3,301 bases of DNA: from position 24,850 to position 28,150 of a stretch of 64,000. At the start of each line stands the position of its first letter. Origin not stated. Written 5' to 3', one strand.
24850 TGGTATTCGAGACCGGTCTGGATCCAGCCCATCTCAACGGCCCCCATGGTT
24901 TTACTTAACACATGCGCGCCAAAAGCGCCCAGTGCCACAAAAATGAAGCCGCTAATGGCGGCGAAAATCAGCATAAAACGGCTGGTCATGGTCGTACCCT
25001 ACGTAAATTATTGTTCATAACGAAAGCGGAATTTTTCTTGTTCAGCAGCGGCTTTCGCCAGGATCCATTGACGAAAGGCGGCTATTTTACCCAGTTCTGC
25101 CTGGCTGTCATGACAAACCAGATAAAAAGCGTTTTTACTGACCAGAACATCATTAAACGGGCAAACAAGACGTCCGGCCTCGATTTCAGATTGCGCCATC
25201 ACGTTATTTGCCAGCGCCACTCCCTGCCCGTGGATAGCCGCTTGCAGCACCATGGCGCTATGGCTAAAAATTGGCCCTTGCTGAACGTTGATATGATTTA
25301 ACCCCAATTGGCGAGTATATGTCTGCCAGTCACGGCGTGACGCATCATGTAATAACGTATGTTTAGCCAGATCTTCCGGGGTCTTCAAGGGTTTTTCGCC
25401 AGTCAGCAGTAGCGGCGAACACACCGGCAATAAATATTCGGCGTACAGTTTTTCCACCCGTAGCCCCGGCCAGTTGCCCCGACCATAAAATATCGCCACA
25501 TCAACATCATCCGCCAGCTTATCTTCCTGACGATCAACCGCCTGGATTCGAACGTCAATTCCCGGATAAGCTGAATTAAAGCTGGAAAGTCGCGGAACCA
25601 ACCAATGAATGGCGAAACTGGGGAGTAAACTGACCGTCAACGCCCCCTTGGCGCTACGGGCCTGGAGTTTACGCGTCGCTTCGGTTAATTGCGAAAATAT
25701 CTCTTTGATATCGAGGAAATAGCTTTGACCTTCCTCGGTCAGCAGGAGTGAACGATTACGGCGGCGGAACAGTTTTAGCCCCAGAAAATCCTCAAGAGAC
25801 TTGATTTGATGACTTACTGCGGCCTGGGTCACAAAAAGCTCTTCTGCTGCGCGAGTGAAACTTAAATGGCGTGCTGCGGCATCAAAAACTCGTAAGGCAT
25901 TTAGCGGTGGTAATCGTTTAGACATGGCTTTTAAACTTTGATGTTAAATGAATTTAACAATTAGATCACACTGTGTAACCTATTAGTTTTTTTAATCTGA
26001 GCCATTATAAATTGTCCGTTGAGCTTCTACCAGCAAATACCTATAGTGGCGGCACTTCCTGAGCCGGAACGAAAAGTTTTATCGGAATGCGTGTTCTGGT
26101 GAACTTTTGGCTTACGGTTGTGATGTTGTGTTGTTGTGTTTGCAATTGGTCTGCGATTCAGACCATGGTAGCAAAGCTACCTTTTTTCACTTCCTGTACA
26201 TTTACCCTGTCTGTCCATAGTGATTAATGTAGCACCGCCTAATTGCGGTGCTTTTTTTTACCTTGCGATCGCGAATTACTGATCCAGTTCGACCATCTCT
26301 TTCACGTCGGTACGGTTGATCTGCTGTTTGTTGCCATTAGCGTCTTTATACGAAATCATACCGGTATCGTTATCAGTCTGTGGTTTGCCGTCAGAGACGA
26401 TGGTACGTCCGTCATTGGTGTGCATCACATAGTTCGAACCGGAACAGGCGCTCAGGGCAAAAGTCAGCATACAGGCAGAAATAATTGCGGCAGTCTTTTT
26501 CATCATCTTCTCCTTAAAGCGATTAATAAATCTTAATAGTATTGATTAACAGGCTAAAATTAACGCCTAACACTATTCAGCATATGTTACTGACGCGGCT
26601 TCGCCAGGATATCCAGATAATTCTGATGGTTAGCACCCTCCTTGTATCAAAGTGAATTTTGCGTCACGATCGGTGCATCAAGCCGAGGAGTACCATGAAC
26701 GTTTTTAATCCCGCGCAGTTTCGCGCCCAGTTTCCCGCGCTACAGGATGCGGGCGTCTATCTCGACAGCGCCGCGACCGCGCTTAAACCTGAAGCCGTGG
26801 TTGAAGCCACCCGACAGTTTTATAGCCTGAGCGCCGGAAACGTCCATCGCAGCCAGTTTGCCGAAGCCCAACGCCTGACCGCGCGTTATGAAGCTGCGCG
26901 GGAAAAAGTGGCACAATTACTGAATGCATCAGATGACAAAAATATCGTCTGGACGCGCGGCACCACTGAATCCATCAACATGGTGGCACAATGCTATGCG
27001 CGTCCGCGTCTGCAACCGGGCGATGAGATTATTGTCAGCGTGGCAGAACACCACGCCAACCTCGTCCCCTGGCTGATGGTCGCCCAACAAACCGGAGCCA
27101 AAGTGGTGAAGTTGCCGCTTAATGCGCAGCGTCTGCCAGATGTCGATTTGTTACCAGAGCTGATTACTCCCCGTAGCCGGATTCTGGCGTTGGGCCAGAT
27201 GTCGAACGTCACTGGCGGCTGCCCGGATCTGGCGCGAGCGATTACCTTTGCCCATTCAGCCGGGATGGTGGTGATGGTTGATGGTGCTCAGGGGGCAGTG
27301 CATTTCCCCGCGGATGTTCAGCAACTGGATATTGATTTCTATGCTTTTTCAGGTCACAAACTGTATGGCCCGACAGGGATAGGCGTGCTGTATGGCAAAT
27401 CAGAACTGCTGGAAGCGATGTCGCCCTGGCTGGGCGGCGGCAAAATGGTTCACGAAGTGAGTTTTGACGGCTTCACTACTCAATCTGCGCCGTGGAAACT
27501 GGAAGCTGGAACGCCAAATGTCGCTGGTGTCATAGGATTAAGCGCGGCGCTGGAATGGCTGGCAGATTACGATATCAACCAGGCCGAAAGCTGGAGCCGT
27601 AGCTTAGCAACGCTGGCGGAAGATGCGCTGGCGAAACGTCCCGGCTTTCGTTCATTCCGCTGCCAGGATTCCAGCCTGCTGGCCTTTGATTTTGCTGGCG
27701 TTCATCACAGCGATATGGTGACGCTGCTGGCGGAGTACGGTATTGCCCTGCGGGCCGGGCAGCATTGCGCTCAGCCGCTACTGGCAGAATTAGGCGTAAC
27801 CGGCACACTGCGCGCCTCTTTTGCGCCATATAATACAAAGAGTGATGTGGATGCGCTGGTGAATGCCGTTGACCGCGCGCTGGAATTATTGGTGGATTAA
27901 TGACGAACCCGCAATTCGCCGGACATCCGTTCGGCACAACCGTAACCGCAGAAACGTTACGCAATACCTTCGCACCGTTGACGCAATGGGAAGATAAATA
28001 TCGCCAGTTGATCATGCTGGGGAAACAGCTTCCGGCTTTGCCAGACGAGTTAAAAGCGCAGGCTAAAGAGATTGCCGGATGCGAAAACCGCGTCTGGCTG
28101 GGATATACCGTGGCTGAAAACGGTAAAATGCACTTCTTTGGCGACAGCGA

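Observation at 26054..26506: DUF903 lipoprotein paralogs ygdI and ygdR; ygdI abuts the gcvB terminator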

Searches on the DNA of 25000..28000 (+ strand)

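Call 4: search_rna_families(source=window, start=25000, end=28000, threshold=gathering, show_alignments=1)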
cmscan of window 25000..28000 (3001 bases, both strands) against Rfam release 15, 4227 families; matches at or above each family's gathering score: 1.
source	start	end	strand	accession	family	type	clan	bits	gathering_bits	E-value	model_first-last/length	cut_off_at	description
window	26054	26259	+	RF00022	GcvB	Gene;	-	199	42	5.3e-48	1-204/204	no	GcvB RNA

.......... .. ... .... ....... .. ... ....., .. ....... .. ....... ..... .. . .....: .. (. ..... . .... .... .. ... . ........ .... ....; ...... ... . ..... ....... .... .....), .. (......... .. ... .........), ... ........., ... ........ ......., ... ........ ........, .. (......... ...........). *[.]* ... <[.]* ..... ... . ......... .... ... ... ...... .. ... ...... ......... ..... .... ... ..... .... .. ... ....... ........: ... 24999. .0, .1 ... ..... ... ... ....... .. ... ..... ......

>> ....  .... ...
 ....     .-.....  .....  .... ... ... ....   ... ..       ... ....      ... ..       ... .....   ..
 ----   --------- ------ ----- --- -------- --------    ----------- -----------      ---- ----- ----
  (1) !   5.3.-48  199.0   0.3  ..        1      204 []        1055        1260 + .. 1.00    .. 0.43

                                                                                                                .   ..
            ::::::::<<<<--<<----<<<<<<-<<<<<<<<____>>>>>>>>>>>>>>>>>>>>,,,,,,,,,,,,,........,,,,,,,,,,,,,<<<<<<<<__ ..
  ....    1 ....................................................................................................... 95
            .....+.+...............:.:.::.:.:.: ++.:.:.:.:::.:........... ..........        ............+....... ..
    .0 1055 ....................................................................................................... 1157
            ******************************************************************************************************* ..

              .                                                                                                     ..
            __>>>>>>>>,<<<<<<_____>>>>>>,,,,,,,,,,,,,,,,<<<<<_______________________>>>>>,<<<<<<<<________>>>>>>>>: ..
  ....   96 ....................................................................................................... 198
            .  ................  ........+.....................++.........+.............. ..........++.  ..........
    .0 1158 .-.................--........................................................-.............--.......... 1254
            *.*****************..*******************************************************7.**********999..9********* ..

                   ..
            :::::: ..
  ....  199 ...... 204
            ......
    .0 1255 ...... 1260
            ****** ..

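Call 7: search_dna_similar(query=window:25900-26700:+, collection=ecoli_genomes, mode=near, max_rows=8)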
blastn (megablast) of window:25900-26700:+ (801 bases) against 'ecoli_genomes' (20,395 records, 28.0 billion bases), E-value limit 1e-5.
Records with a match: 5425; places in all: 5428; records where one place covers at least 80% of the query: 5423.
Genomes with a match: 5425 of 5426; with a place that covers at least 80% of the query: 5423. Places per genome that has any: lowest 1, median 1, highest 2. On chromosomes: 5427 places; on plasmids: 1.
Best place of each record, by identity: >=99% 5384; 95-99% 41.
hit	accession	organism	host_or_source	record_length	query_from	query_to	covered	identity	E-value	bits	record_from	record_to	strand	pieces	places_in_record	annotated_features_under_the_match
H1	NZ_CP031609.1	Escherichia coli strain N3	Homo sapiens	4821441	1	801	100%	100.0%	0e+0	1480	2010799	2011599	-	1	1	ygdI: YgdI/YgdR family lipoprotein | gcvA: glycine cleavage system transcriptional regulator GcvA | csdA: cysteine desulfurase CsdA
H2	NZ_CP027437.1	Escherichia coli strain 2012C-4221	missing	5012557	1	801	100%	100.0%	0e+0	1480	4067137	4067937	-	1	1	ygdI: YgdI/YgdR family lipoprotein | gcvA: glycine cleavage system transcriptional regulator GcvA | csdA: cysteine desulfurase CsdA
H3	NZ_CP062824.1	Escherichia coli O169:H41 strain Res13-Lact-PER13-34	Sus scrofa domesticus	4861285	1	801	100%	100.0%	0e+0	1480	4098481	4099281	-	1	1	ygdI: YgdI/YgdR family lipoprotein | gcvA: glycine cleavage system transcriptional regulator GcvA | csdA: cysteine desulfurase CsdA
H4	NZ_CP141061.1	Escherichia coli strain KE55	Homo sapiens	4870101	1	801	100%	100.0%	0e+0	1480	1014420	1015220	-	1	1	ygdI: YgdI/YgdR family lipoprotein | gcvA: glycine cleavage system transcriptional regulator GcvA | csdA: cysteine desulfurase CsdA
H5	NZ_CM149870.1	Escherichia coli strain HCP5S3_I2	Sus scrofa domesticus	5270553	1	801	100%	100.0%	0e+0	1480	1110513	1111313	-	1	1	ygdI: YgdI/YgdR family lipoprotein | gcvA: glycine cleavage system transcriptional regulator GcvA | csdA: cysteine desulfurase CsdA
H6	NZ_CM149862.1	Escherichia coli strain LCP30S3_I5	Sus scrofa domesticus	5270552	1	801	100%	100.0%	0e+0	1480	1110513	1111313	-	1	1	ygdI: YgdI/YgdR family lipoprotein | gcvA: glycine cleavage system transcriptional regulator GcvA | csdA: cysteine desulfurase CsdA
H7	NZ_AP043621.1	Escherichia coli strain AST215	Homo sapiens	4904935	1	801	100%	100.0%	0e+0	1480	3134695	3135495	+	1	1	ygdI: YgdI/YgdR family lipoprotein | gcvA: glycine cleavage system transcriptional regulator GcvA | csdA: cysteine desulfurase CsdA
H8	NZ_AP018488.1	Escherichia coli O157:H7 strain PV15-279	Homo sapiens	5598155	1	801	100%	99.9%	0e+0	1474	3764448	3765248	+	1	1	ygdI: YgdI/YgdR family lipoprotein | gcvA: glycine cleavage system transcriptional regulator GcvA | csdA: cysteine desulfurase CsdA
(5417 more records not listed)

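Call 8: get_annotated_region(hit=H7, flank=1500)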
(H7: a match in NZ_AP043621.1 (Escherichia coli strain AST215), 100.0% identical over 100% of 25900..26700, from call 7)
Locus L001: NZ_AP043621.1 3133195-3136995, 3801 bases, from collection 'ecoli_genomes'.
description: Escherichia coli strain AST215 chromosome, complete genome
organism: Escherichia coli strain AST215 (NCBI taxid 562)
replicon: chromosome; assembly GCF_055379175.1
host: Homo sapiens; source: -; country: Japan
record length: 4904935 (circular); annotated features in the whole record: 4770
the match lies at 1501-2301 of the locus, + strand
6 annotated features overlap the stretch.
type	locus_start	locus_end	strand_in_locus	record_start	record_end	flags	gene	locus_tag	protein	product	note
CDS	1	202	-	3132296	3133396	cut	rlmM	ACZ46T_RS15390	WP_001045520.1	23S rRNA (cytidine(2498)-2'-O)-methyltransferase RlmM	-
CDS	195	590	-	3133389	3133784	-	ygdD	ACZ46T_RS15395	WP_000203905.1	DUF423 domain-containing protein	-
CDS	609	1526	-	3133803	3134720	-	gcvA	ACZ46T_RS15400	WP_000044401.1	glycine cleavage system transcriptional regulator GcvA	-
CDS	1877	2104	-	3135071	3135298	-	ygdI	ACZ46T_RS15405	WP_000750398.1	YgdI/YgdR family lipoprotein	-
CDS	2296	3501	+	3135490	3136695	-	csdA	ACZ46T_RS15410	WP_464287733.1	cysteine desulfurase CsdA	-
CDS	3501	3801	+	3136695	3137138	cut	csdE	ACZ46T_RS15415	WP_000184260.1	cysteine desulfurase sulfur acceptor subunit CsdE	-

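Call 74: search_rna_families(sources=[L082, L084, L086, L061, L055], threshold=gathering)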
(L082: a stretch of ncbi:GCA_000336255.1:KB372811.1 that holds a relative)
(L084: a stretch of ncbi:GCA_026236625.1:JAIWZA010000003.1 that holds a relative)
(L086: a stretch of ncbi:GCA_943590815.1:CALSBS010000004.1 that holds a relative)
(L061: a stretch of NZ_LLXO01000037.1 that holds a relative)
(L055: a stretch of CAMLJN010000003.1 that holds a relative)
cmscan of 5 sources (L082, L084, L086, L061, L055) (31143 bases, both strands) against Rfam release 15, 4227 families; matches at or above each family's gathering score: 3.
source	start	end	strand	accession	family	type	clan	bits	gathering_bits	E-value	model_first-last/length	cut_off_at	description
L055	3237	3442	-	RF00022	GcvB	Gene;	-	185.5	42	1.8e-43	1-204/204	no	GcvB RNA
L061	3295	3496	-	RF00022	GcvB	Gene;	-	167.2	42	1e-38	1-204/204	no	GcvB RNA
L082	3235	3446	-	RF00022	GcvB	Gene;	-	146.4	42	2.6e-33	1-204/204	no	GcvB RNA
